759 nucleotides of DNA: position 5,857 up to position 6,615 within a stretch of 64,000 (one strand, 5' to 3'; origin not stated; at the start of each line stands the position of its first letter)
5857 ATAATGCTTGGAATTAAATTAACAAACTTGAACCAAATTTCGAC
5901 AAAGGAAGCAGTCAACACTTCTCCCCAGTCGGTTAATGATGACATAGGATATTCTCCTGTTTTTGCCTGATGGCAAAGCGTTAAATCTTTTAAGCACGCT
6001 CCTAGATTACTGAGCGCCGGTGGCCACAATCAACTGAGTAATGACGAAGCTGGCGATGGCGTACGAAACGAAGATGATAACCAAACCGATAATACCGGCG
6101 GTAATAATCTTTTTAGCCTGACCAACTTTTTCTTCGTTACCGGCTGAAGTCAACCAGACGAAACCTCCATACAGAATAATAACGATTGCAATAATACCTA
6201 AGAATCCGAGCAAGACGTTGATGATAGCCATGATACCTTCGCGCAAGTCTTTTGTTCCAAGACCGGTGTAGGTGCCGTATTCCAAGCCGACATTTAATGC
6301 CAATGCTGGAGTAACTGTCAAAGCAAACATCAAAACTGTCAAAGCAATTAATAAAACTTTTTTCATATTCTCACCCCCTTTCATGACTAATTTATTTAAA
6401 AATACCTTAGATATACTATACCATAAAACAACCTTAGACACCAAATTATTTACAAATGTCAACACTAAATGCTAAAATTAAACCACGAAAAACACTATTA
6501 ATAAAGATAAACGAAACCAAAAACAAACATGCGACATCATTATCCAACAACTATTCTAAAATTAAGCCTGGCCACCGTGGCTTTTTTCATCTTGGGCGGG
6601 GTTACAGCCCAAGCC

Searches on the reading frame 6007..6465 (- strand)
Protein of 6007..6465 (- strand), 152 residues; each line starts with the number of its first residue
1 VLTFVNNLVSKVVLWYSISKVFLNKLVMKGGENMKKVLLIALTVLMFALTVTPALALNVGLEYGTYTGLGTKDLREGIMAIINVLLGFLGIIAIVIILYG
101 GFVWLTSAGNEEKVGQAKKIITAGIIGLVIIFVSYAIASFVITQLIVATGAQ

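Call 58: search_protein_families(library=pfam, proteins=[window:6007-6465:-], max_evalue=0.001)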
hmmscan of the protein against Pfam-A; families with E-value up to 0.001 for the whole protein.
window:6007-6465:- (152 aa): 1 family
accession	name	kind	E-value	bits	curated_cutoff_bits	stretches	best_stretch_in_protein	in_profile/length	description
PF18895.5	T4SS_pilin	-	3.3e-08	33.9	26.6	1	76-141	7-71/71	Type IV secretion system pilin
